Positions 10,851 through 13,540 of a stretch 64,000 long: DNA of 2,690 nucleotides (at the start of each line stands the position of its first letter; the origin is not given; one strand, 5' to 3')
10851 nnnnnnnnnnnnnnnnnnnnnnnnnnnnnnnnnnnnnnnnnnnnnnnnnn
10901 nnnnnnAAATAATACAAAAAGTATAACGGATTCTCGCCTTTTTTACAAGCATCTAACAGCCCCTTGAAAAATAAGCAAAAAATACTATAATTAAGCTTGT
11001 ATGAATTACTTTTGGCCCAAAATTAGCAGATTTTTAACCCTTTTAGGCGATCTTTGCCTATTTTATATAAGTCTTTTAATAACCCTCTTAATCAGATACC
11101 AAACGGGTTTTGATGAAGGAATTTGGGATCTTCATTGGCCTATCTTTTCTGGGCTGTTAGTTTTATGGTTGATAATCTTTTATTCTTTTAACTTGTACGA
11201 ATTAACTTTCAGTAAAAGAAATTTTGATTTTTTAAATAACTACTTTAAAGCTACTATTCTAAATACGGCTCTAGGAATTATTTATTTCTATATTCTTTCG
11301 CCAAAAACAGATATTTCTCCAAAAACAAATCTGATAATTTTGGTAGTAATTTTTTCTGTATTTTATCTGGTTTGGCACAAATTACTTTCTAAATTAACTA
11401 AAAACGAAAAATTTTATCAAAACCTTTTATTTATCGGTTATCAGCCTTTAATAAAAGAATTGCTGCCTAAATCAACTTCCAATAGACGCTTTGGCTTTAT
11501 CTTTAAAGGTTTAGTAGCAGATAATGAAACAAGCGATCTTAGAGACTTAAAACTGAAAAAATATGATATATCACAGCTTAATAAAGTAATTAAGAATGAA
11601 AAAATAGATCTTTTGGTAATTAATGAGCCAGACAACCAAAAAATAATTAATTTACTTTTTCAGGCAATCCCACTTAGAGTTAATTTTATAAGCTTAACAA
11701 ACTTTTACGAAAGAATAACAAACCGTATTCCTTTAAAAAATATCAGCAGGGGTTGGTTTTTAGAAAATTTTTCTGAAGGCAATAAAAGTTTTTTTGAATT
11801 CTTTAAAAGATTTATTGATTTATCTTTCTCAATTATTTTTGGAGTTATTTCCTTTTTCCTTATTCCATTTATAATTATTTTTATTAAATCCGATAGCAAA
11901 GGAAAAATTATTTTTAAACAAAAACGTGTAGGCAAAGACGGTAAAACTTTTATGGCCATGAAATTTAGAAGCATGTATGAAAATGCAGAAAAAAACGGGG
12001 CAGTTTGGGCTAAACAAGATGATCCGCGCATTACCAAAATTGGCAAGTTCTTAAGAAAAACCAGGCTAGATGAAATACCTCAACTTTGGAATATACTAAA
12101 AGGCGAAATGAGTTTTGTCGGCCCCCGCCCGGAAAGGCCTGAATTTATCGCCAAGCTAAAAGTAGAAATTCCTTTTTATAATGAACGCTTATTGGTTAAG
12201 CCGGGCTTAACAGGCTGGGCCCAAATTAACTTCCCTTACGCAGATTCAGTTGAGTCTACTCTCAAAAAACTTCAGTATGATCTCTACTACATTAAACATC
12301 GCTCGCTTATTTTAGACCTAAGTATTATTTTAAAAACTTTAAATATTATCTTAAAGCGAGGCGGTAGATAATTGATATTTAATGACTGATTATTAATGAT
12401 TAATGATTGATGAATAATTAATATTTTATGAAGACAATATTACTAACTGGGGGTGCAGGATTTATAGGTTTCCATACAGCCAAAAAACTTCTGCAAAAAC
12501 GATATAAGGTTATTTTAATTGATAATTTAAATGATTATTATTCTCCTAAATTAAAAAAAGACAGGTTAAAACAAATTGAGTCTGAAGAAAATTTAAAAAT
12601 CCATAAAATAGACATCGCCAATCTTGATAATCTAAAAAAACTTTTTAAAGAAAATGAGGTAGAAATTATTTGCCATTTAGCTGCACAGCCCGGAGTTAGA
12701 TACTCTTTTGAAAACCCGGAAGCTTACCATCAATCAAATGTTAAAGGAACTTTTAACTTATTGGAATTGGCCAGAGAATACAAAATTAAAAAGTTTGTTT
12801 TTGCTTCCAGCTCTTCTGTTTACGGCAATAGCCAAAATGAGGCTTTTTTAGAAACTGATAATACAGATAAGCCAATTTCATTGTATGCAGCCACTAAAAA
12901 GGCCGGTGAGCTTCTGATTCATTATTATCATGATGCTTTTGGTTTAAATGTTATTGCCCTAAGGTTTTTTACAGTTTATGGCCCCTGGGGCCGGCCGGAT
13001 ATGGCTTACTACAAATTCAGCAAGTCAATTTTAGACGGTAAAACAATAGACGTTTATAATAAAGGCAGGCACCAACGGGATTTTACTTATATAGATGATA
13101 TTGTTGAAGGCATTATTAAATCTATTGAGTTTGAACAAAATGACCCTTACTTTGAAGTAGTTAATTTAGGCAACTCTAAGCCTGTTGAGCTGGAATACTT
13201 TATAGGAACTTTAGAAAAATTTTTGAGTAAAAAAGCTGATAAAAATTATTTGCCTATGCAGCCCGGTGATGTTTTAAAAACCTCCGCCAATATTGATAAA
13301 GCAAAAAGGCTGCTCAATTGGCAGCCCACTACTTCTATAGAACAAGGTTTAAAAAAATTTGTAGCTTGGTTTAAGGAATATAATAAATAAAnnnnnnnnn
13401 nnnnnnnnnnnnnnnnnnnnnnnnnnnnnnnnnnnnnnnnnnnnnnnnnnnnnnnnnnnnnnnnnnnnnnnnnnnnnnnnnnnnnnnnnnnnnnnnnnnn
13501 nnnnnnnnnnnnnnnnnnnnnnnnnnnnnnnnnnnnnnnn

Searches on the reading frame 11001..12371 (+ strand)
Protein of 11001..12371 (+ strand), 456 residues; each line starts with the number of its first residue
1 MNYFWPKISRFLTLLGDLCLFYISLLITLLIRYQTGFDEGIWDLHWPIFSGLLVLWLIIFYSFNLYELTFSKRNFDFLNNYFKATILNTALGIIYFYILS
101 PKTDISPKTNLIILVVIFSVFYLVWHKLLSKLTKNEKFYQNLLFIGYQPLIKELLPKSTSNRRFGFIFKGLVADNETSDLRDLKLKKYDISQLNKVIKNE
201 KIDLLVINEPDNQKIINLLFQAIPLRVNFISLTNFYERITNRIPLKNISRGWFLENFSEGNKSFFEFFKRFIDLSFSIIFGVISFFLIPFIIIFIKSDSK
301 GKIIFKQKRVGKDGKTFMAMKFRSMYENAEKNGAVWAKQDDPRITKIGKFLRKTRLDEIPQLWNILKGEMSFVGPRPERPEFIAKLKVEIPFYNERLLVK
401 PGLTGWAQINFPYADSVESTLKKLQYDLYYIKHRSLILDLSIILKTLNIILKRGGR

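Call 10: search_protein_families(library=pfam, proteins=[window:11001-12371:+], max_evalue=0.001)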
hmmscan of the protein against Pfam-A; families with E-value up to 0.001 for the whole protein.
window:11001-12371:+ (456 aa): 1 family
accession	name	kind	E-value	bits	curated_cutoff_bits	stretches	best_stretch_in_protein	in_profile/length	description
PF02397.22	Bac_transf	-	5.2e-67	225.3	27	1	269-451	1-178/179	Bacterial sugar transferase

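Call 69: search_protein_families(library=ncbifam, proteins=[window:11001-12371:+], max_evalue=0.001)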
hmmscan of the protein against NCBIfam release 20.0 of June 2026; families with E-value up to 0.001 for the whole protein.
window:11001-12371:+ (456 aa): 10 families
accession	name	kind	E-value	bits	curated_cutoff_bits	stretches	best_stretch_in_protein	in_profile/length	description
TIGR03025.1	EPS_sugtrans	subfamily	6.6e-109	365.1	295.55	1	16-453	2-441/445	exopolysaccharide biosynthesis polyprenyl glycosylphosphotransferase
TIGR03013.1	EpsB_2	subfamily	5.2e-105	352.1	393.35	1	17-455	3-442/443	TIGR03013 family XrtA/PEP-CTERM system glycosyltransferase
TIGR03023.1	WcaJ_sugtrans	equivalog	4.6e-89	299.8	410.75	1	16-448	2-444/453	undecaprenyl-phosphate glucose phosphotransferase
TIGR03022.1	WbaP_sugtrans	subfamily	3.9e-60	204.4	403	1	14-455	2-454/456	undecaprenyl-phosphate galactose phosphotransferase WbaP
NF007518.0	PRK10124.1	equivalog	1.1e-44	153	684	1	142-447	147-454/464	undecaprenyl-phosphate glucose phosphotransferase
NF052601.1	undeca_RfbP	equivalog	1.3e-42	145.7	330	1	263-451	39-236/244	undecaprenyl-phosphate galactose phosphotransferase family protein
NF041877.1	EPS_EpsZ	equivalog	2.5e-42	145.1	800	1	6-452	4-454/459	exopolysaccharide biosynthesis polyisoprenyl-phosphate hexose-1-phosphate transferase EpsZ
NF050817.1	PolSacchBiosHfsE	equivalog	1.9e-39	135.7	750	1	267-451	270-460/467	polysaccharide biosynthesis protein HfsE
NF011751.0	PRK15204.1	equivalog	5.2e-30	104.5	907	1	265-455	276-474/476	undecaprenyl-phosphate galactose phosphotransferase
NF045514.1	glycotran_HepC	equivalog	1.3e-22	80.2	140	1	258-377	106-211/220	heterocyst development glycosyltransferase HepC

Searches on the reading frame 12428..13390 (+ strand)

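Call 10: search_protein_families(library=pfam, proteins=[window:12428-13390:+], max_evalue=0.001)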
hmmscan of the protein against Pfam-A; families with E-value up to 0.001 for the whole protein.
window:12428-13390:+ (320 aa): 10 families
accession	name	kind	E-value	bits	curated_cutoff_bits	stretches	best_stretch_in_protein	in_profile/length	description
PF01370.27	Epimerase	-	7.6e-62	209.3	20.9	1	4-248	1-240/240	NAD dependent epimerase/dehydratase family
PF16363.11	GDP_Man_Dehyd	-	5.2e-61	207.4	27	1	5-310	1-331/332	GDP-mannose 4,6 dehydratase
PF01073.25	3Beta_HSD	-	1.5e-21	77.1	22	1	6-230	2-226/280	3-beta hydroxysteroid dehydrogenase/isomerase family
PF02719.21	Polysacc_synt_2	-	7.5e-19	68.4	20.2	1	4-248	1-231/293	Polysaccharide biosynthesis protein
PF04321.23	RmlD_sub_bind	-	1.2e-16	61.1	27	1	3-235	2-199/287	RmlD substrate binding domain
PF07993.18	NAD_binding_4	-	1.6e-14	54.1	20.1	1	6-189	1-210/258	Male sterility protein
PF13460.12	NAD_binding_10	-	1.2e-08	35.5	27.2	1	8-163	1-131/184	NAD(P)H-binding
PF08659.16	KR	-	1.6e-08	35.2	22.6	1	3-137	2-146/180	KR domain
PF00106.31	adh_short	-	1.1e-05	25.5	26.6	1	2-118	1-122/195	short chain dehydrogenase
PF05368.20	NmrA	-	0.00082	19.5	27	0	2-130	3-109/298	NmrA-like family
